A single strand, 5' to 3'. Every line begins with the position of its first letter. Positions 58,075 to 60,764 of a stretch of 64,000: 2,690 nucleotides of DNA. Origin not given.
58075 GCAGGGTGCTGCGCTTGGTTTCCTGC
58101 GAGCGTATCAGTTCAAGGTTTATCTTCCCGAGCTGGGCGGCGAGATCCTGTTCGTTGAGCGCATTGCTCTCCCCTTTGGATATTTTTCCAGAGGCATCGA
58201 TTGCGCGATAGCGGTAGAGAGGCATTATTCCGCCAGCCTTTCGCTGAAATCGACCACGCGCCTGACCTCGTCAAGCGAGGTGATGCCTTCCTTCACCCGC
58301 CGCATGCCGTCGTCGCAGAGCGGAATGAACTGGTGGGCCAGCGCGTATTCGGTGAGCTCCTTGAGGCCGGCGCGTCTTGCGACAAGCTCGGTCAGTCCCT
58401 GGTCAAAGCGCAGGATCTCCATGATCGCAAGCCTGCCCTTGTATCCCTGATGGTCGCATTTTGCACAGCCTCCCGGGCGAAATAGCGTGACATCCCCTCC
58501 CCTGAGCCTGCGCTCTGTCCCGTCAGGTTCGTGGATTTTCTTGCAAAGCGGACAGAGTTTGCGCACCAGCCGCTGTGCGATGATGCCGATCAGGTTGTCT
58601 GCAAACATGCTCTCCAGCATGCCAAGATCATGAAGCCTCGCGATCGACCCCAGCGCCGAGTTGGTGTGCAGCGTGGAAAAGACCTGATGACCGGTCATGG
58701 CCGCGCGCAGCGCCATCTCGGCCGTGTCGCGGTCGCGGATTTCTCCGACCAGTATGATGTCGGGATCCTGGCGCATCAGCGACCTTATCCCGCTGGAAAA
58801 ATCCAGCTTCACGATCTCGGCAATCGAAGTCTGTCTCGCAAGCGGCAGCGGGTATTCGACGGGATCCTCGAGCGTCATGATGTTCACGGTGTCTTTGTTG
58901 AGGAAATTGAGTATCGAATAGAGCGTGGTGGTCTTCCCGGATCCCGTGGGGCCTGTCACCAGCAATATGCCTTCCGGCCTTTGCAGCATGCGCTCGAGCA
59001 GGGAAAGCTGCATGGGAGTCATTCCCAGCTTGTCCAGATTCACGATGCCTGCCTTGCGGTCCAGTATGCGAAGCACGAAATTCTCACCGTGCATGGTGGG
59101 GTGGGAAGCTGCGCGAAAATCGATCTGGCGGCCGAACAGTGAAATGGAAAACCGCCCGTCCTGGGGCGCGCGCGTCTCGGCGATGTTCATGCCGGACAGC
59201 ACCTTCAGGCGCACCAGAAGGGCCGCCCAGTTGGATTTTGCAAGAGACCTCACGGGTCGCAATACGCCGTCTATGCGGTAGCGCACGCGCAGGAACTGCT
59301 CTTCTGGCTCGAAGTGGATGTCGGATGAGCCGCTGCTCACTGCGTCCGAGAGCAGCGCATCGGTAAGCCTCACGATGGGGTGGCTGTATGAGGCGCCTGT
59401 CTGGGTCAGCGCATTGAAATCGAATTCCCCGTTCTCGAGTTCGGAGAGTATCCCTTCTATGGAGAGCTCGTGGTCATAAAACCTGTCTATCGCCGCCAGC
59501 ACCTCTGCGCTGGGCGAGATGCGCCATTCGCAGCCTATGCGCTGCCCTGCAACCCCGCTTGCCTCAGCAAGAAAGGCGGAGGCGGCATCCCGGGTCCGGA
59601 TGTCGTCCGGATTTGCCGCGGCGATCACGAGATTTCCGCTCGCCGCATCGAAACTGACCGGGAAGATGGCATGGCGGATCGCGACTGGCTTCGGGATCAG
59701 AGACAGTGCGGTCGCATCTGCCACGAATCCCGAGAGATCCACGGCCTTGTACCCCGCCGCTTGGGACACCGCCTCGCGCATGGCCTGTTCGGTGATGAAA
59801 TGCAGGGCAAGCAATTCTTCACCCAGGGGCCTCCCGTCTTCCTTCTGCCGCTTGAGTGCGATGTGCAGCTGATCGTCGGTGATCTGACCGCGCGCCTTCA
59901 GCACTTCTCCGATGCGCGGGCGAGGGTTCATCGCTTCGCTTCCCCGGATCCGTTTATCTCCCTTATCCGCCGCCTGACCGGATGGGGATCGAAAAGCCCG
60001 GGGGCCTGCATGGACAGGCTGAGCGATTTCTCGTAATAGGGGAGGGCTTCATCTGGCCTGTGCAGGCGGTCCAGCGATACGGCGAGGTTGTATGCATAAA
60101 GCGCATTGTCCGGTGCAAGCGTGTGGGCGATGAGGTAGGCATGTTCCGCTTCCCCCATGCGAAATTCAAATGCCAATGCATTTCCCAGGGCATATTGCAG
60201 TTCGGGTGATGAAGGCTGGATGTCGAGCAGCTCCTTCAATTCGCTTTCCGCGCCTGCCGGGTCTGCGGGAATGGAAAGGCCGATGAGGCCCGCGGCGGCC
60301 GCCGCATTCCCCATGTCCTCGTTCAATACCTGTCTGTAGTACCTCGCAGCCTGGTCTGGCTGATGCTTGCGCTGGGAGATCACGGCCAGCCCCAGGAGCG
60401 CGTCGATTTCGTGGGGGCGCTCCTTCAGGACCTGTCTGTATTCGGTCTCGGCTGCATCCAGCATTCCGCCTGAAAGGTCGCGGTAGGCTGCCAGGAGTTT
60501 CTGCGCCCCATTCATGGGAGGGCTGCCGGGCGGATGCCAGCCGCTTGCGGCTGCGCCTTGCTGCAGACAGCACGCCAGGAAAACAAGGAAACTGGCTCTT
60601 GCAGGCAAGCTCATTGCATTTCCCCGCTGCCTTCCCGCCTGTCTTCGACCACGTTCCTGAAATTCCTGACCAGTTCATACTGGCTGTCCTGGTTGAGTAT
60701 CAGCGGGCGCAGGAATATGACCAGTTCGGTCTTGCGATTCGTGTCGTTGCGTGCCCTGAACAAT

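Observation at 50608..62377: Twelve-gene, translationally coupled MSHA-like type IV filament operon with rearranged order, an embedded regulator and missing core parts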

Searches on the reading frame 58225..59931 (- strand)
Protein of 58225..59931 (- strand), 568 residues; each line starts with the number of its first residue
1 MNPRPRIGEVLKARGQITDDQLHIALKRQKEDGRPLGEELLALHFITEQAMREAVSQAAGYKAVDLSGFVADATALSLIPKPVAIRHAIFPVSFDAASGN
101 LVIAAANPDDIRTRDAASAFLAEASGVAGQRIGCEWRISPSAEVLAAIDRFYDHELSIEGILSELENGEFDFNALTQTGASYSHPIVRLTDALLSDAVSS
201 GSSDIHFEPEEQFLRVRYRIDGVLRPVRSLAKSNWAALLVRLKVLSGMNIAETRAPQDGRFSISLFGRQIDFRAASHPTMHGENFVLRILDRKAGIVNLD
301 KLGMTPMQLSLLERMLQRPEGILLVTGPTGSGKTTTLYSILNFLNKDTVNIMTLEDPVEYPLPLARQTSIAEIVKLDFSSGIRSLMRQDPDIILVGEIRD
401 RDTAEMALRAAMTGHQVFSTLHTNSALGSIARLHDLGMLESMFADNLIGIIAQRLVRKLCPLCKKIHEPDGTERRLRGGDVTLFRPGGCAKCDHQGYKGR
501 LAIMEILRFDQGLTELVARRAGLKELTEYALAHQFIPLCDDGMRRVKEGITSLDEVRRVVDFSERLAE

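Call 4: search_protein_families(library=pfam, proteins=[window:58225-59931:-], max_evalue=0.01)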
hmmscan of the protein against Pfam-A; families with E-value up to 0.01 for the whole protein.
window:58225-59931:- (568 aa): 13 families
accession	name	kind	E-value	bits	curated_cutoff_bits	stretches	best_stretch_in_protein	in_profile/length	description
PF00437.27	T2SSE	-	1.3e-126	422.6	24.9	1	183-558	5-370/370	Type II/IV secretion system protein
PF05157.20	MshEN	-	2.6e-11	43.8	23.1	1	60-157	2-89/90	MshEN domain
PF13401.12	AAA_22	-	4.6e-05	24.2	27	1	319-356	4-43/130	AAA domain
PF13191.12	AAA_16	-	8.6e-05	23.5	32.6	1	310-364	14-66/167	AAA ATPase domain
PF13604.12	AAA_30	-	0.0002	21.6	27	1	305-351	3-49/191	AAA domain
PF13173.12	AAA_14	-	0.00021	21.7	27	1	321-427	3-100/129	AAA domain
PF13086.12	AAA_11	-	0.0015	18.8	27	1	308-347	6-44/257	AAA domain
PF12775.13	AAA_7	-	0.003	17.6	25.8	1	311-354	25-67/181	P-loop containing dynein motor region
PF25199.1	nSTAND_NTPase5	-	0.0042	17.3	34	1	317-345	38-66/145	Novel STAND NTPase 5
PF13555.12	AAA_29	-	0.0048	17.1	27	0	316-340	18-42/61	P-loop containing region of AAA domain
PF13476.12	AAA_23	-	0.006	17.7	27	0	320-349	19-48/201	AAA domain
PF03215.21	Rad17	-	0.0069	16.8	23.8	0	310-340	38-65/186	Rad17 P-loop domain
PF20720.3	nSTAND3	-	0.0077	16.4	27.2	0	320-357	17-54/155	Novel STAND NTPase 3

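Call 5: search_protein_families(library=ncbifam, proteins=[window:58225-59931:-], max_evalue=0.01)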
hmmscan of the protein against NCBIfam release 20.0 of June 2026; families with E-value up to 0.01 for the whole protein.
window:58225-59931:- (568 aa): 26 families (the best 25 are shown)
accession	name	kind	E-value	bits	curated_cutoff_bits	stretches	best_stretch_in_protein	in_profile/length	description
TIGR02533.1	type_II_gspE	equivalog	8.2e-142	473.3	630.25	1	119-559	35-485/486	type II secretion system ATPase GspE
TIGR02538.1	type_IV_pilB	equivalog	1e-141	473.4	675.65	1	7-559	2-561/564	type IV-A pilus assembly ATPase PilB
NF007755.0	PRK10436.1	equivalog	5.4e-124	414.4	617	1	175-562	74-461/465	type II secretion system protein GspE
NF053534.1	T4PilAsmATPsTfpB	equivalog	2.8e-119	399.1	850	1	150-560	158-582/584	type IV pilus assembly ATPase TfpB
NF041000.1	ATPase_ComGA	equivalog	6.9e-72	241.6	300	1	192-457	2-266/267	competence type IV pilus ATPase ComGA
TIGR01420.1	pilT_fam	subfamily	4.5e-53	180.7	319.1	1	192-458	4-270/343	PilT/PilU family type 4a pilus ATPase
TIGR02525.1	plasmid_TraJ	equivalog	1.4e-24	86.7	368.3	1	286-442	121-281/372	plasmid transfer ATPase TraJ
TIGR02524.1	dot_icm_DotB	equivalog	1.7e-19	70.3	463.3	1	318-434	132-257/358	Dot/Icm type IV secretion system ATPase DotB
NF058587.1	archaellum_moto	equivalog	3.1e-19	69.1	550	1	280-435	234-395/527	archaellum flagellar ATPase motor FlaI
TIGR03819.1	heli_sec_ATPase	hypoth_equivalog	1.5e-15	57.2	373.15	1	233-444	94-308/340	TadA family conjugal transfer-associated ATPase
NF053729.1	c-di-GMP_motif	domain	7.2e-15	54.5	38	1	6-57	1-52/53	cyclic di-GMP-binding domain-containing protein, MshE-related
TIGR02782.1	TrbB_P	equivalog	3.2e-14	52.9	304.55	1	296-439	109-258/303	P-type conjugative transfer ATPase TrbB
TIGR02788.1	VirB11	equivalog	1.6e-12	47.1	249.95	1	323-441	147-270/308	P-type DNA transfer ATPase VirB11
NF010407.0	PRK13833.1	subfamily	5.7e-12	45.7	499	1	304-437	129-263/323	conjugal transfer protein TrbB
NF010469.0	PRK13894.1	subfamily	2.3e-11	43.6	508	1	304-439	134-270/320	conjugal transfer ATPase TrbB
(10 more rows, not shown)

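Call 40: search_solved_structures(query=window:58225-59931:-, max_evalue=0.00001, show_alignments=0)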
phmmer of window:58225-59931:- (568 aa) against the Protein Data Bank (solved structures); distinct sequences matched with E-value up to 0.00001: 34.
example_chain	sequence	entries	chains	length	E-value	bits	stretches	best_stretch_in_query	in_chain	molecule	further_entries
4pht_A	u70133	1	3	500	7.6e-109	367.9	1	184-560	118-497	General secretory pathway protein E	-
4ksr_A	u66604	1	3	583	7.1e-108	364.7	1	184-563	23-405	Type II secretion system protein E, Hemolysin-coregulated protein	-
4kss_A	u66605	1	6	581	1.1e-107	364.1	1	184-561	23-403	Type II secretion system protein E, hemolysin-coregulated protein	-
5zfr_A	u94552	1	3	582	1.2e-107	364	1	5-560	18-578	Type IV pilus biogenesis ATPase PilB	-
1p9r_A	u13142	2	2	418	3.4e-107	362.5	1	184-558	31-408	General secretion pathway protein E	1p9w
5tsg_B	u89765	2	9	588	1.4e-105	357.2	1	5-560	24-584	Type IV pilus biogenesis ATPase PilB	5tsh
3jc8_Ba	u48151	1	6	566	1.6e-105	356.9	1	6-556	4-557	Type IV-A pilus assembly ATPase PilB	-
6olj_C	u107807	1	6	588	4.6e-105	355.4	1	5-560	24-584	Type IV pilus biogenesis ATPase PilB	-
6f8l_G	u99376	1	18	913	6e-103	348.5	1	6-563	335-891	Type IV pilus assembly protein PilF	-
6ejf_A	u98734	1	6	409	8.9e-84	285.2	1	193-563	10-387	Type IV pilus assembly protein PilF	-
5oiu_A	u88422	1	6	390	1.7e-83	284.3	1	193-557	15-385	Type IV pilus assembly protein PilF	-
5it5_F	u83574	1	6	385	1.8e-83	284.2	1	193-557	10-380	ATP binding motif-containing protein PilF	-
8dze_A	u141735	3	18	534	4.8e-36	127.7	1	302-519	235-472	BfpD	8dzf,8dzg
2ewv_A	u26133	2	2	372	4.8e-34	121.1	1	193-459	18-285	twitching motility protein PilT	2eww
2gsz_A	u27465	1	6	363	4.8e-34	121.1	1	193-459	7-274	twitching motility protein PilT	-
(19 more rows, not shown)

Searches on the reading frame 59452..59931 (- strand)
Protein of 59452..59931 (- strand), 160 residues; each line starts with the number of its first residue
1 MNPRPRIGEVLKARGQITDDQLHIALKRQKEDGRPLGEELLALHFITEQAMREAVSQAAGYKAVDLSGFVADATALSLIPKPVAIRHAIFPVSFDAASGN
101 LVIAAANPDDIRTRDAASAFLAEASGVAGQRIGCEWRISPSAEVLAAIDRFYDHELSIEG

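Call 73: search_solved_structures(query=window:59452-59931:-, max_evalue=0.001, show_alignments=3)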
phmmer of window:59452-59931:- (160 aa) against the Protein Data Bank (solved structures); distinct sequences matched with E-value up to 0.001: 14.
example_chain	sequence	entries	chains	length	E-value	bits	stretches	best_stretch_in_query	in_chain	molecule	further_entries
6f8l_G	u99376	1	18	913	1.7e-19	74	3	6-112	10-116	Type IV pilus assembly protein PilF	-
5htl_A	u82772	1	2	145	7.8e-11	45.9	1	4-152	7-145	MSHA biogenesis protein MshE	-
6olj_C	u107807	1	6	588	1.6e-10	44.9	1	5-158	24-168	Type IV pilus biogenesis ATPase PilB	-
5tsg_B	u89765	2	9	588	1.6e-10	44.9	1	5-158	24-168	Type IV pilus biogenesis ATPase PilB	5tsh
5zfr_A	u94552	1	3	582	5.5e-10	43.1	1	5-158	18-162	Type IV pilus biogenesis ATPase PilB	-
3jc8_Ba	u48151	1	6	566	8.6e-09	39.2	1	6-116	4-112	Type IV-A pilus assembly ATPase PilB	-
9g1w_A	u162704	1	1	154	1.9e-06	31.6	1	6-113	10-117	Type IV pilus assembly ATPase PilB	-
6ejf_G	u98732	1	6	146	3.7e-06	30.7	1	6-149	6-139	Type IV pilus assembly protein PilF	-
8pfa_A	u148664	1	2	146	5.7e-06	30.1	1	6-106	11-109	c-di-GMP binding domain of the ATPase enzyme PilF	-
6ejf_J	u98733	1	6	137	1e-05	29.2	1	6-106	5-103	Type IV pilus assembly protein PilF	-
8pdk_A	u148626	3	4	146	1.2e-05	29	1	6-106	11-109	c-di-GMP binding domain of the ATPase enzyme PilF | ATP-binding motif-containing protein pilF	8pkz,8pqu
9glg_A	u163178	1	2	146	1.2e-05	29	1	6-106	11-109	ATP-binding motif-containing protein pilF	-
8pe0_A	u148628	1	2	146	2.4e-05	28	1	7-106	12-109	c-di-GMP binding domain of the ATPase enzyme PilF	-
9gl5_A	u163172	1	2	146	3.2e-05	27.7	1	6-106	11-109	ATP-binding motif-containing protein pilF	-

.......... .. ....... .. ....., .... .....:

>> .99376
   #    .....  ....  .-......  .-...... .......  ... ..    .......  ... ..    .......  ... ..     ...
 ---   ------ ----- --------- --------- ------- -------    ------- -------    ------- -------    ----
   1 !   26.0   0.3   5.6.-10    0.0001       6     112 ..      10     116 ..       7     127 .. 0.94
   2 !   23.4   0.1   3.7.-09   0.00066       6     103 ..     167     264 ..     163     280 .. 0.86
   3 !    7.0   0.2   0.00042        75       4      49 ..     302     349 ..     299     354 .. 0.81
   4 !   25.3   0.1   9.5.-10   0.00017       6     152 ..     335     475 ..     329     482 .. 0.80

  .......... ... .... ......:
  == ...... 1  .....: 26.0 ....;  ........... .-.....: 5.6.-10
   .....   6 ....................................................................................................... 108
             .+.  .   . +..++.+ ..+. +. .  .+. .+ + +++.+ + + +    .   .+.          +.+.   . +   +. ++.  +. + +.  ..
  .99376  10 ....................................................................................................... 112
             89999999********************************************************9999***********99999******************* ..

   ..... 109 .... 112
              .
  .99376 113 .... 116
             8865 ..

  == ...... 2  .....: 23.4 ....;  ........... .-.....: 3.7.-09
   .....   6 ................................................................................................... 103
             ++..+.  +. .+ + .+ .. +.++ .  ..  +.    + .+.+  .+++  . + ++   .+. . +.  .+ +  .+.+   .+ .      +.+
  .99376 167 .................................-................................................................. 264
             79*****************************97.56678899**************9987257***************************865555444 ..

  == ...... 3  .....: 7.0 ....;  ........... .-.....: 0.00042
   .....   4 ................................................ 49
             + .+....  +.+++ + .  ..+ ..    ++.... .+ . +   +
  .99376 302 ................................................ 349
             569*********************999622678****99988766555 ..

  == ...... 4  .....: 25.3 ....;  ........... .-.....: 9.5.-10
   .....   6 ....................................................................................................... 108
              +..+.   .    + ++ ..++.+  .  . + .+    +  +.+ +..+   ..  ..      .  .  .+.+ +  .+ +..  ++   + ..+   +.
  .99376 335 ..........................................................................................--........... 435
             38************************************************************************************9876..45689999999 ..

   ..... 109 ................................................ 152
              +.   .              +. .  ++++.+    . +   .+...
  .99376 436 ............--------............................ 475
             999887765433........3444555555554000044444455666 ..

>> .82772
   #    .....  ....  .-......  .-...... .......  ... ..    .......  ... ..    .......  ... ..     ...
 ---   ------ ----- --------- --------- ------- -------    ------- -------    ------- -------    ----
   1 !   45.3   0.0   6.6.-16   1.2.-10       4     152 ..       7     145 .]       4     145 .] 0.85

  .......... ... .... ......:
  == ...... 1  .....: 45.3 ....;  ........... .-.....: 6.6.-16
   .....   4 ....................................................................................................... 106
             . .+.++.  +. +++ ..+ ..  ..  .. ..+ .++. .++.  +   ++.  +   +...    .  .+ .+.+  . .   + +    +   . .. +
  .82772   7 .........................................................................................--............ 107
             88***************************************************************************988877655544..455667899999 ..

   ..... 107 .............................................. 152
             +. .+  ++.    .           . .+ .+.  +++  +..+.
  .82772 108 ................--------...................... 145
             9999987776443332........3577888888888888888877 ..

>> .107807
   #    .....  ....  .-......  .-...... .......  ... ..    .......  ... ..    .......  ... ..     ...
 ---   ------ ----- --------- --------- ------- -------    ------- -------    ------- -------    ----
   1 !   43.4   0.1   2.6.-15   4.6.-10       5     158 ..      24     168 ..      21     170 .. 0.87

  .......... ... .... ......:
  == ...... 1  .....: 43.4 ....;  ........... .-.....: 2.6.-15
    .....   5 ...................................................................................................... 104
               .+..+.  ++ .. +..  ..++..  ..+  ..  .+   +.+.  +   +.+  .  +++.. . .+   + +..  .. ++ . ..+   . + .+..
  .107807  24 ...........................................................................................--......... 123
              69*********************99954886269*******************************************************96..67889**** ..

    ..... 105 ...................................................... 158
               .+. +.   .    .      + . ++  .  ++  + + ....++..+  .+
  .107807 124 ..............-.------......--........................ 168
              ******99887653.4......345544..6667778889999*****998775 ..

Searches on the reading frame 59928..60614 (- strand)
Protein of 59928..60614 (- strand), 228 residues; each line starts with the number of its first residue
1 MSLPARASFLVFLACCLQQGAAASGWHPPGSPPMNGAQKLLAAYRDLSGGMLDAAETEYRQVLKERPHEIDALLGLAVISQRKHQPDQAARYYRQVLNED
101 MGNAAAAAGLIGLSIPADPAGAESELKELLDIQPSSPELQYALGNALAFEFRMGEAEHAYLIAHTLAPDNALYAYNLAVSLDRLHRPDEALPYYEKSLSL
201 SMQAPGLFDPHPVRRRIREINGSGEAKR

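Call 4: search_protein_families(library=pfam, proteins=[window:59928-60614:-], max_evalue=0.01)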
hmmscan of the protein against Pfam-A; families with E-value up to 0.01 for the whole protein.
window:59928-60614:- (228 aa): 17 families
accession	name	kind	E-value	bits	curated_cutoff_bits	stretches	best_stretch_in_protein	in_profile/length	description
PF07719.23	TPR_2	-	6.1e-14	51.4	27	1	171-201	1-31/34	Tetratricopeptide repeat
PF00515.34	TPR_1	-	1.9e-12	46.8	27.8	1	175-200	5-30/34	Tetratricopeptide repeat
PF14559.12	TPR_19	-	3.1e-11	43.9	25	1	50-107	5-62/68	Tetratricopeptide repeat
PF13432.12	TPR_16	-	6.5e-09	36.5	32.7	2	155-205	15-65/65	Tetratricopeptide repeat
PF13428.12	TPR_14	-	1.2e-08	35.2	23.5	0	41-78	6-43/44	Tetratricopeptide repeat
PF13424.12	TPR_12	-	2.1e-08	34.7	30.1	1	139-200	5-74/77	Tetratricopeptide repeat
PF13181.12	TPR_8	-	3e-08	33.6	25.7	0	175-200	5-30/34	Tetratricopeptide repeat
PF13431.12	TPR_17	-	8e-08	32.4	24.4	0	166-191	8-33/34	Tetratricopeptide repeat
PF13176.12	TPR_7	-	5.6e-07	29.6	27.9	0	72-103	1-34/36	Tetratricopeptide repeat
PF13174.12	TPR_6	-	7e-06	26.8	26.3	0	71-99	1-29/33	Tetratricopeptide repeat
PF16918.11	PknG_TPR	-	9.8e-06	25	27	1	45-111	137-202/340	Protein kinase G tetratricopeptide repeat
PF24575.1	TPR_Slam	-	4.4e-05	24.3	35.2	0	75-101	52-78/104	Surface lipoprotein assembly modifier, N-terminal TPR repeats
PF13414.12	TPR_11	-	8.3e-05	22.6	26.8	0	125-147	16-38/42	TPR repeat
PF13374.12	TPR_10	-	0.00019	21.8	27.5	0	174-200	5-31/42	Tetratricopeptide repeat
PF23914.1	TPR_CcmH_CycH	-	0.0012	19.1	42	0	52-98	103-149/158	Cytochrome c-type biogenesis protein H TPR domain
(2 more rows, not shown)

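Call 5: search_protein_families(library=ncbifam, proteins=[window:59928-60614:-], max_evalue=0.01)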
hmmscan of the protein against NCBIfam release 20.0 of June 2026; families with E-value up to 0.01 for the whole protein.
window:59928-60614:- (228 aa): 16 families
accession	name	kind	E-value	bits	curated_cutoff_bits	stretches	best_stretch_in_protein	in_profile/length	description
TIGR02917.1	PEP_TPR_lipo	equivalog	3.9e-15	54.8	312.2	2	119-209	752-841/899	XrtA/PEP-CTERM system TPR-repeat protein PrsT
NF033920.0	C39_PA2778_fam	equivalog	1.7e-09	37.5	150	2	31-106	150-226/255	PA2778 family cysteine peptidase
NF033762.1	social_mot_Tgl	equivalog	6.2e-09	35.6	225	2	122-199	50-128/252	social motility TPR repeat lipoprotein Tgl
NF008520.0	PRK11447.1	equivalog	2e-08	32.5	858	1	46-186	361-510/1157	cellulose synthase complex outer membrane protein BcsC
NF040959.1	MamA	equivalog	3.8e-08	33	200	1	59-200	60-202/204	magnetosome protein MamA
TIGR02521.1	type_IV_pilW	equivalog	2.8e-07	30.4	154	1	43-104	38-99/234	type IV pilus biogenesis/stability protein PilW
TIGR02552.1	LcrH_SycD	equivalog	8.4e-07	28.8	104.8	1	124-205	5-86/136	SycD/LcrH family type III secretion system chaperone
NF008017.0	PRK10747.1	equivalog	1.3e-06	27.5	608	1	118-203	309-393/398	protoheme IX biogenesis protein HemY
NF033758.1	gliding_GltE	equivalog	1.4e-06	27.6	225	1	119-221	272-375/411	adventurous gliding motility TPR repeat lipoprotein GltE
TIGR02795.1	tol_pal_ybgF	equivalog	5.4e-06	27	90.1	1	50-99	53-105/119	tol-pal system protein YbgF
TIGR03939.1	PGA_TPR_OMP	equivalog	7.3e-06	24.5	366.65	2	83-190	99-207/800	poly-beta-1,6 N-acetyl-D-glucosamine export porin PgaA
TIGR00540.1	TPR_hemY_coli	hypoth_equivalog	3.2e-05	22.9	142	0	38-104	294-360/385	heme biosynthesis-associated TPR protein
NF007302.0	PRK09782.1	equivalog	0.00062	17.8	1223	1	22-185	531-694/990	phage receptor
NF052415.1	T3SS_chap_SctY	equivalog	0.00079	19.9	70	0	41-108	11-79/106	type III secretion apparatus assembly chaperone SctY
NF008756.0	PRK11788.1-4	equivalog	0.0036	16.4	474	0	47-96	118-167/389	lipopolysaccharide assembly protein LapB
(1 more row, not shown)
